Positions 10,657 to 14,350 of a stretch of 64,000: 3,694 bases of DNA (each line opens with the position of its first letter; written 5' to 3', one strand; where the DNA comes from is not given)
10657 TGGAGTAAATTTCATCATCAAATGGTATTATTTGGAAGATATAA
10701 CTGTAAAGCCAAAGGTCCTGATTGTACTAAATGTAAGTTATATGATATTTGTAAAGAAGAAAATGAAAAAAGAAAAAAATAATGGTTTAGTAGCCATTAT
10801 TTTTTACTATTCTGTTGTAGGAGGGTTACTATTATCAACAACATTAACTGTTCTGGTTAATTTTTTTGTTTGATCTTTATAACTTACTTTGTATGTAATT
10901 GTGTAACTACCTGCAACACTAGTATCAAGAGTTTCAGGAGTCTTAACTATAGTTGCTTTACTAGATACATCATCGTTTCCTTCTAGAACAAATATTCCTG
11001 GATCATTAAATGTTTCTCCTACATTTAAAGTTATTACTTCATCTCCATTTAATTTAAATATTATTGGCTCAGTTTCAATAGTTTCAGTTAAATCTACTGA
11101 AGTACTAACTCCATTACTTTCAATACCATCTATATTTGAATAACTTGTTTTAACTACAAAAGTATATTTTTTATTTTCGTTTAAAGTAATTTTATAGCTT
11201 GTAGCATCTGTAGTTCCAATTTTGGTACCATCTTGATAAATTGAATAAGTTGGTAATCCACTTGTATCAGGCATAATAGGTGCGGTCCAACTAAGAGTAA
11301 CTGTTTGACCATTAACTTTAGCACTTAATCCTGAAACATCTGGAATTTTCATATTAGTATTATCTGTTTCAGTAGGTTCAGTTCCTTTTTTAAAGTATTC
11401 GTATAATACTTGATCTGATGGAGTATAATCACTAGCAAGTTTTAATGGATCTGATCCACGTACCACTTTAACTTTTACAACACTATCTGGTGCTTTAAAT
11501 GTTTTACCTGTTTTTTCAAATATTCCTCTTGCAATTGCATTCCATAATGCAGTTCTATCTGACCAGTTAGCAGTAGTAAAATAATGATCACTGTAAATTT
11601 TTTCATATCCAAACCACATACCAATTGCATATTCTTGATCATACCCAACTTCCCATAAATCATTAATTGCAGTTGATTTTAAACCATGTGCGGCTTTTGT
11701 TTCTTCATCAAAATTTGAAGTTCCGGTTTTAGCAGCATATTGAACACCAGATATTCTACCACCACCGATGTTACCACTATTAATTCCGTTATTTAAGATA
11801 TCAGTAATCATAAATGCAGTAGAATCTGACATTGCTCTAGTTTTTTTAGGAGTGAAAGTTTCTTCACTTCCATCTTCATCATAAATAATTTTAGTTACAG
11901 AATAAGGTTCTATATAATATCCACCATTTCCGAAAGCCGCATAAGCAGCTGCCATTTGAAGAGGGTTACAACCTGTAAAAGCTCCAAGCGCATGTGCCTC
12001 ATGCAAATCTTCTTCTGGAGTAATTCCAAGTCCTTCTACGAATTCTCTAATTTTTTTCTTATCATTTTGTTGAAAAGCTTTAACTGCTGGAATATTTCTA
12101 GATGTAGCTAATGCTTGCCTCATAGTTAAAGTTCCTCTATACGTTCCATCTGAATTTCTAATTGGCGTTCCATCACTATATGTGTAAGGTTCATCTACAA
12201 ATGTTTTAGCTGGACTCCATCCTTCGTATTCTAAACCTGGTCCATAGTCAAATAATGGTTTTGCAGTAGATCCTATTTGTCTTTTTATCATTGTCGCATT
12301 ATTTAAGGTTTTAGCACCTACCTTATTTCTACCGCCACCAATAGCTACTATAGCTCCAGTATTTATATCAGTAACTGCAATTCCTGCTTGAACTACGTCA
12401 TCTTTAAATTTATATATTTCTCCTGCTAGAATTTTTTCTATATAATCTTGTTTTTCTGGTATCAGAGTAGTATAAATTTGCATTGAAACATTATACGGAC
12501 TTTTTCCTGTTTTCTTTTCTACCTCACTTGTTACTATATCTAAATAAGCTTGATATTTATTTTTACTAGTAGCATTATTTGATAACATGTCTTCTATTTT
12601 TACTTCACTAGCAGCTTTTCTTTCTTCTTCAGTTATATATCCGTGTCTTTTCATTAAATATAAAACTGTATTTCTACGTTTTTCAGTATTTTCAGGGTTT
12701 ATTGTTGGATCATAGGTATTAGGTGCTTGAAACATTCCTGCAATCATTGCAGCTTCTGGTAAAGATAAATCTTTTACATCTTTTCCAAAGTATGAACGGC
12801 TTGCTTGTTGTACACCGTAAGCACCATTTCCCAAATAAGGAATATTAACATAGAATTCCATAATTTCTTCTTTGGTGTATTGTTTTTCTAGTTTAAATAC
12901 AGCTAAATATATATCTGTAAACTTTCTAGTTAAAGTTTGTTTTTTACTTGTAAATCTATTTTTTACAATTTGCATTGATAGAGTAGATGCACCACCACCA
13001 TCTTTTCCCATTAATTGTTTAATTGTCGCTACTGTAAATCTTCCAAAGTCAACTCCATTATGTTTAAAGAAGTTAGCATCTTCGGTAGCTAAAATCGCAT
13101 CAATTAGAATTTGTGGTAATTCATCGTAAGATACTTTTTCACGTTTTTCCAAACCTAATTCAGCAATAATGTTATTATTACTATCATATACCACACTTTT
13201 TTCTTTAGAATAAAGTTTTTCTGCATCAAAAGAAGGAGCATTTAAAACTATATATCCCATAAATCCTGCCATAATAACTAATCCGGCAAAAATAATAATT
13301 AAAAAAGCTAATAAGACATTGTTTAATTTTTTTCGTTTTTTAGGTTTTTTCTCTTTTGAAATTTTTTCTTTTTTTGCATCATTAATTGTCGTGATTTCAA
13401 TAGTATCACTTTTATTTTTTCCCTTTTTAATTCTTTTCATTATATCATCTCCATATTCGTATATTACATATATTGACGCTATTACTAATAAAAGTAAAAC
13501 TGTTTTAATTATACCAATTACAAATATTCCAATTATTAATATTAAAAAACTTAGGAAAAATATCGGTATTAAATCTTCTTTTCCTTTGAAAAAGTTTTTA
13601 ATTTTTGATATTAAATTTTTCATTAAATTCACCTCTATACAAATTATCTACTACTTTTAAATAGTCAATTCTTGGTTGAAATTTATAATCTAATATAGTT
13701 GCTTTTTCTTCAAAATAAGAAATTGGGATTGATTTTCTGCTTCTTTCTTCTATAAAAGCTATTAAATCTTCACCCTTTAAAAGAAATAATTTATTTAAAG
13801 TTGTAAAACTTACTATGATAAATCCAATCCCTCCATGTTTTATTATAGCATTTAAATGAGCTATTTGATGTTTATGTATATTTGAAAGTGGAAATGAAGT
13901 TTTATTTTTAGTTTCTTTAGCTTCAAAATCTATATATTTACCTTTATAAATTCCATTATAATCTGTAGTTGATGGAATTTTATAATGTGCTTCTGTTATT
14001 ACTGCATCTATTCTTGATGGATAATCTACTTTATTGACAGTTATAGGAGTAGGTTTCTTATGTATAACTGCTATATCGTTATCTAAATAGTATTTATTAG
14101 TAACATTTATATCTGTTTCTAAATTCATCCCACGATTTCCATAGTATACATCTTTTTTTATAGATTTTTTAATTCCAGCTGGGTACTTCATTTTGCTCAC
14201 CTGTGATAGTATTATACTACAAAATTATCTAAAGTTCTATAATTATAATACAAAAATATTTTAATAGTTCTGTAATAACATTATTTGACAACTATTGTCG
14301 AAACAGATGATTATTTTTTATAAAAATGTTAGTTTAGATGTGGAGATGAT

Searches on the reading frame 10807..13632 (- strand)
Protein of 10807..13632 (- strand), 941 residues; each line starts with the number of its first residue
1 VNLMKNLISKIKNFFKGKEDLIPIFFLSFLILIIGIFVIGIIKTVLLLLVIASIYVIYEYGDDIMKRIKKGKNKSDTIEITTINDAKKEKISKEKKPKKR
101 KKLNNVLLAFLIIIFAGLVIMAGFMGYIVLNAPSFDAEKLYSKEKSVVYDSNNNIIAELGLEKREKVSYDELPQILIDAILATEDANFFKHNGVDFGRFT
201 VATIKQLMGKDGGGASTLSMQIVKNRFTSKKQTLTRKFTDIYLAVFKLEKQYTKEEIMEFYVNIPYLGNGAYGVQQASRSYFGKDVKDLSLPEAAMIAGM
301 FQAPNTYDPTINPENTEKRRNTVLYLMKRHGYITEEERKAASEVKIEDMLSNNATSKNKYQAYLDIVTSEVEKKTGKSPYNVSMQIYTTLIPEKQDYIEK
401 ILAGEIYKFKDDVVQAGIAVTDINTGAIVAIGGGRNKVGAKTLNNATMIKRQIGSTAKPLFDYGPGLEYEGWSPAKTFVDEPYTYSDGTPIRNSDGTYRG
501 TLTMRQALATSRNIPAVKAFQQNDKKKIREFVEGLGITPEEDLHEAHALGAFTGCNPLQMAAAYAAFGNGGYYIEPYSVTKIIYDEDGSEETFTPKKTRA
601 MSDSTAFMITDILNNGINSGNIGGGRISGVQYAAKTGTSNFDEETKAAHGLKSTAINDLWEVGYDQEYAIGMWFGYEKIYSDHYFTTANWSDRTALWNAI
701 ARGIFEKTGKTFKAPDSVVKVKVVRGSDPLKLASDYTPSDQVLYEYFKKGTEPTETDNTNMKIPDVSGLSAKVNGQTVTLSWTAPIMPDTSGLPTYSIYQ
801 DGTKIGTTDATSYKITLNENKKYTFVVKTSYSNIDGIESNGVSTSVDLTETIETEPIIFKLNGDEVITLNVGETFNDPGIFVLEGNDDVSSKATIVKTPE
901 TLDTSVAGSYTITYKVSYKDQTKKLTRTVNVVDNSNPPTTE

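Call 28: search_protein_families(library=pfam, proteins=[window:10807-13632:-], max_evalue=0.0001)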
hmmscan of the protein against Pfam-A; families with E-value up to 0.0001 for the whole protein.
window:10807-13632:- (941 aa): 3 families
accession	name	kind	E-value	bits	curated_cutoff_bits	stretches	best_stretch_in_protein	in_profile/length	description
PF00912.28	Transgly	-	7.4e-58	195.3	27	1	153-327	2-177/178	Transglycosylase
PF00905.27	Transpeptidase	-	1.5e-28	100.3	22.1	1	418-666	3-266/299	Penicillin binding protein transpeptidase domain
PF16403.11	Bact_surface_Ig-like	-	5.7e-14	52.4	27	1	860-931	2-71/71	Bacterial surface protein, Ig-like domain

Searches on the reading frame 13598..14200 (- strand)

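Call 28: search_protein_families(library=pfam, proteins=[window:13598-14200:-], max_evalue=0.0001)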
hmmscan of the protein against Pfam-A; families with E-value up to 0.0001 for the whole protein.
window:13598-14200:- (200 aa): 1 family
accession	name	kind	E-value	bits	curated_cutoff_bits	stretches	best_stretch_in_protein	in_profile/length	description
PF03838.20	RecU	-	2.6e-60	203.5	25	1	23-185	1-162/162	Recombination protein U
